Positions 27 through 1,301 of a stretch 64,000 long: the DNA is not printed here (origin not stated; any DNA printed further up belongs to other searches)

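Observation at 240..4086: Candidate multi-gene anti-phage/conflict cluster: Zn-ribbon-HEPN-like, BRCT, KAP-like NTPase, 3-TM protein, PD-(D/E)xK-like, XRE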

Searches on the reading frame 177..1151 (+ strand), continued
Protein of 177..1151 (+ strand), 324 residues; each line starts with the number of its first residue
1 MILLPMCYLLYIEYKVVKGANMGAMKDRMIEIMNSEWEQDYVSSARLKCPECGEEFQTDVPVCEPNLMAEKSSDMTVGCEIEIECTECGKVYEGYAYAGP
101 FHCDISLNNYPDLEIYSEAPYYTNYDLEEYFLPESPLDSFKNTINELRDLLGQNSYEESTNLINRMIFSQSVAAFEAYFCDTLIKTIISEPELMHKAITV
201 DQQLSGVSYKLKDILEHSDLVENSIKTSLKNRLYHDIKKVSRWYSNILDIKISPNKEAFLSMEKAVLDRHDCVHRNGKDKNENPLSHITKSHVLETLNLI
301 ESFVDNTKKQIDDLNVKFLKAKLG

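Call 71: find_related_loci(query=A3, collection=viral_contigs, flank=8000)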
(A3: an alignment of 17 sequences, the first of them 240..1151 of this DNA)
Query A3 (303 aa) in viral_contigs; peptide patterns used: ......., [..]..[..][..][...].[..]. (x = any residue, [..] = any of these).
31 stretches matched a pattern; 20 encode a relative of the query (tblastn E <= 1e-3); 20 distinct loci.
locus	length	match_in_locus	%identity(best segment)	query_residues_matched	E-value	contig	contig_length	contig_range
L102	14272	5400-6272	34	18-293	1e-54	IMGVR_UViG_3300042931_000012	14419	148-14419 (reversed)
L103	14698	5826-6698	34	18-293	1e-54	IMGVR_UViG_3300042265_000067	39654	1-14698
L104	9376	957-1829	34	18-293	1e-54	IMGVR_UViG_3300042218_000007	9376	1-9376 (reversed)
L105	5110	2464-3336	34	18-293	1e-54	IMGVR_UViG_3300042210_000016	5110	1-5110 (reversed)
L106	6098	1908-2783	34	18-293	5e-54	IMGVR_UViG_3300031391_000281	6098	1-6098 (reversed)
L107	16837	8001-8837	31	18-290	2e-40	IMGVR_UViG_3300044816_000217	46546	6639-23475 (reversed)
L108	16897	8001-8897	28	1-291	7e-34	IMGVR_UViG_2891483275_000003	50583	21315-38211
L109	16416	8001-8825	29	20-290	2e-28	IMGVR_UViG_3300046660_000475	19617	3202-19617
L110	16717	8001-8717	26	26-261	8e-24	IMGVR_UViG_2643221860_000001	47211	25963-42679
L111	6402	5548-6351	25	26-292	2e-23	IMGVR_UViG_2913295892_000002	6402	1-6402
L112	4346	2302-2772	30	104-259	5e-19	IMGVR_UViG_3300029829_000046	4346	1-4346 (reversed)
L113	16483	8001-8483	29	112-276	1e-18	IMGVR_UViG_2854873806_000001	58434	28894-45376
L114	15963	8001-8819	24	23-289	8e-17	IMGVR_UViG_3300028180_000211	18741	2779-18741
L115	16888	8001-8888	24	2-299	2e-16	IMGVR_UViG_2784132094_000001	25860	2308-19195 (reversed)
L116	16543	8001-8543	26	109-296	2e-16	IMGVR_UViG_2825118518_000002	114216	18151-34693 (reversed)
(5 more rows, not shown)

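Call 101: search_protein_families(library=phrogs, proteins=[window:240-1151:+], max_evalue=0.01)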
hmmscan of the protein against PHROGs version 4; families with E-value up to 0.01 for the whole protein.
window:240-1151:+ (303 aa): 3 families
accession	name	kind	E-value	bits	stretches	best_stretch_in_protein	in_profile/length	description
phrog_29321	-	unknown function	2.4e-08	35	1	112-265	98-247/280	-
phrog_17908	-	unknown function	5.6e-08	33.6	1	115-281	139-307/340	-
phrog_3401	-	unknown function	0.0096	17.2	0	23-49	34-60/64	-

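Call 102: search_protein_families(library=ncbifam, proteins=[window:240-1151:+], max_evalue=0.01)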
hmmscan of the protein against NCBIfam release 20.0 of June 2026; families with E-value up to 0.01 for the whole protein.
window:240-1151:+ (303 aa): 3 families
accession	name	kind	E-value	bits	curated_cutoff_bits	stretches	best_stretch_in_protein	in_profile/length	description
NF041197.2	CxxC_Se_CxxC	equivalog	0.0051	16.9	40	0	23-37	16-30/53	dual CXXC motif small (seleno)protein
NF041910.1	HVO_0416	equivalog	0.0066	16.3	80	0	6-42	18-51/58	HVO_0416 family zinc finger protein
NF033497.1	rubre_like_arch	subfamily_domain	0.0066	16.1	32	0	23-36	14-27/34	rubrerythrin-like domain-containing protein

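Call 105: search_dna_similar(query=window:240-1151:+, collection=plasmids, mode=protein, max_rows=15)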
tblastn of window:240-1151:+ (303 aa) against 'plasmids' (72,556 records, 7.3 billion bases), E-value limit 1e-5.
Records with a match: 55; places in all: 56; records where one place covers at least 80% of the query: 7.
Best place of each record, by identity: <60% 55.
By first word of the organism name: Agrobacterium 16; Rhizobium 7; Enterobacter 5; Citrobacter 5; Yersinia 4; Pantoea 3; Klebsiella 2; Kosakonia 2; Serratia 2; Acinetobacter 1; and 8 more.
By predicted mobility (MOB-suite, as given by PLSDB): conjugative 34; non-mobilizable 16; mobilizable 5.
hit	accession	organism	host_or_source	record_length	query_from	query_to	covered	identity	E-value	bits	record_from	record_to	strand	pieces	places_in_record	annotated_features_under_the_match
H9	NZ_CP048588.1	Agrobacterium pusense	walnut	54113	18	291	90%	27.2%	4e-26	115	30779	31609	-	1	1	hypothetical protein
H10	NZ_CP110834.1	Agrobacterium sp. 13-2099-1-2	quaking aspen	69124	18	283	88%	27.9%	1e-25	114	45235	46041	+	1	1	hypothetical protein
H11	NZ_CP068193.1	Acinetobacter johnsonii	-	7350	21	296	91%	26.6%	2e-14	81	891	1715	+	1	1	record has no annotation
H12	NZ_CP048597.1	Agrobacterium tumefaciens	walnut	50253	18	283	88%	27.5%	9e-28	120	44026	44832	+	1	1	hypothetical protein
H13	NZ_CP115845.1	Agrobacterium tumefaciens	willow,cell culture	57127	18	283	88%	27.5%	9e-28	120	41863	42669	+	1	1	hypothetical protein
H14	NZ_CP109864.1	Paracoccus aminovorans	bacteria,human fecal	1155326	1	296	98%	24.3%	5e-9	65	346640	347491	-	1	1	record has no annotation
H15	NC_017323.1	Sinorhizobium meliloti BL225C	-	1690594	25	303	92%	23.3%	1e-14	81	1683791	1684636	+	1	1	none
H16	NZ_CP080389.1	Agrobacterium cucumeris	Cucumber,pure bacterial ...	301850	108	292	61%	34.6%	1e-26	116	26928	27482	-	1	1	hypothetical protein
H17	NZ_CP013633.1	Rhizobium sp. N324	Phaseolus vulgaris,Whole ...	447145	108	290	60%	35.0%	3e-27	118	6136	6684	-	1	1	hypothetical protein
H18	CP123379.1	Enterobacter ludwigii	Homo sapiens,rectal screening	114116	91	297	68%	28.8%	3e-10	68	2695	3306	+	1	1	HEPN/Toprim-associated domain-containing protein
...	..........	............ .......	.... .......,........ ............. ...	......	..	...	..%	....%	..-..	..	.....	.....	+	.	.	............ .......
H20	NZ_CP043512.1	Enterobacter kobei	Homo sapiens,pure culture,screening swab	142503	91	297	68%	28.8%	3e-10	68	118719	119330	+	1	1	HEPN/Toprim-associated domain-containing protein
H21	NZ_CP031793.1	Klebsiella pneumoniae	Homo sapiens,urine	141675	91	297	68%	28.8%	1e-9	66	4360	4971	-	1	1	HEPN/Toprim-associated domain-containing protein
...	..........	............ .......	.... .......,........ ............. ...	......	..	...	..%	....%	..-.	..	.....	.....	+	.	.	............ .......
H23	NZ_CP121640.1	Rhizobium leguminosarum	Trifolium ambiguum,cell culture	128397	86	299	71%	26.6%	5e-13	77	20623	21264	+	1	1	hypothetical protein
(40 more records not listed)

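Call 109: search_protein_families(library=padloc, proteins=[P0003, P0011, P0015], max_evalue=0.01)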
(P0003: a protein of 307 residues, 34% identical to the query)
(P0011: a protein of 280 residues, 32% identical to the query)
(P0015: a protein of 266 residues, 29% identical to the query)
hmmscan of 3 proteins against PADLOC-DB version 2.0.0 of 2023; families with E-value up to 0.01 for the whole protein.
P0003 (307 aa): 0 families

P0011 (280 aa): 0 families

P0015 (266 aa): 0 families

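Call 122: get_annotated_region(hit=H12, flank=4000)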
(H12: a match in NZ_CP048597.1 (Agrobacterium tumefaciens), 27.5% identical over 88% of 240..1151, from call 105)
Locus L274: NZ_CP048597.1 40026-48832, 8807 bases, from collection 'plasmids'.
description: Agrobacterium tumefaciens strain But001 plasmid pAt2, complete sequence
organism: Agrobacterium tumefaciens (NCBI taxid 358)
taxonomy: Bacteria; Pseudomonadota; Alphaproteobacteria; Hyphomicrobiales; Rhizobiaceae; Agrobacterium; Agrobacterium tumefaciens
host: -; source: walnut; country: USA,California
typing (MOB-suite, as given by PLSDB): non-mobilizable; mating-pair formation MPF_T
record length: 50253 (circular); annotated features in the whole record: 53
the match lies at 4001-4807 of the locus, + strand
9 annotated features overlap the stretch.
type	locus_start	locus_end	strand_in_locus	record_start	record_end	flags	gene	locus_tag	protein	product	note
CDS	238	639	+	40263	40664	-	-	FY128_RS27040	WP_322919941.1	helix-turn-helix transcriptional regulator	-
CDS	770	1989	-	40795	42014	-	-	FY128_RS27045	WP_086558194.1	IS3-like element IS1312 family transposase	GO:0006313 - DNA transposition [Evidence IEA]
CDS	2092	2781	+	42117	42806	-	-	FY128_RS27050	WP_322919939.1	hypothetical protein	-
CDS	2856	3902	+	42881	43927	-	ligD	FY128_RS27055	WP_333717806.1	non-homologous end-joining DNA ligase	GO:0006310 - DNA recombination [Evidence IEA]; GO:0006281 - DNA repair [Evidence IEA]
CDS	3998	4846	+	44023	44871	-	-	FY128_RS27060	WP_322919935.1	hypothetical protein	-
CDS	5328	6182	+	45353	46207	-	-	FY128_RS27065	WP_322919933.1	DUF932 domain-containing protein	-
CDS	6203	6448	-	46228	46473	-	-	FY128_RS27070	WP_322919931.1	hypothetical protein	-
CDS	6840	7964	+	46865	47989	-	-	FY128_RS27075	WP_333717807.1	IS110 family transposase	-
CDS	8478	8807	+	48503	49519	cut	-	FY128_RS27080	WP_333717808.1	methyltransferase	-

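Call 123: get_annotated_region(hit=H20, flank=4000)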
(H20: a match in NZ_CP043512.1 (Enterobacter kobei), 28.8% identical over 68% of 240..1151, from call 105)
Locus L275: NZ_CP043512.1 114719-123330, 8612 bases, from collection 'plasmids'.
description: Enterobacter kobei strain EB_P8_L5_01.19 plasmid unnamed1, complete sequence
organism: Enterobacter kobei (NCBI taxid 208224)
taxonomy: Bacteria; Pseudomonadota; Gammaproteobacteria; Enterobacterales; Enterobacteriaceae; Enterobacter; Enterobacter kobei
host: -; source: Homo sapiens,pure culture,screening swab; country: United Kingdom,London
typing (MOB-suite, as given by PLSDB): conjugative; replicon IncFIA,IncFII; relaxase MOBF; mating-pair formation MPF_F
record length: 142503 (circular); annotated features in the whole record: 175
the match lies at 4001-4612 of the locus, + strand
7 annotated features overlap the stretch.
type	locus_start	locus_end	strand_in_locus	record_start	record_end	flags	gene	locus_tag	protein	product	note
CDS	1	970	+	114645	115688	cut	-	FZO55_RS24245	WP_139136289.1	hypothetical protein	-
CDS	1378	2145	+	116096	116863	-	-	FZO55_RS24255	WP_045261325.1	tyrosine-type recombinase/integrase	GO:0015074 - DNA integration [Evidence IEA]; GO:0006310 - DNA recombination [Evidence IEA]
CDS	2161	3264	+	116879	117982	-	-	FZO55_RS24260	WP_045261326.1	hypothetical protein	-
CDS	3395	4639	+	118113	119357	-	-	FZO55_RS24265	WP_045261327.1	HEPN/Toprim-associated domain-containing protein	-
CDS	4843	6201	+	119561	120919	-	-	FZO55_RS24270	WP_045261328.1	hypothetical protein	-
CDS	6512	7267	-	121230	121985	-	repE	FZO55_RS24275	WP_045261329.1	replication initiation protein RepE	-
CDS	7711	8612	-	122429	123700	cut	-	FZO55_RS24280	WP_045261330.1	Y-family DNA polymerase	-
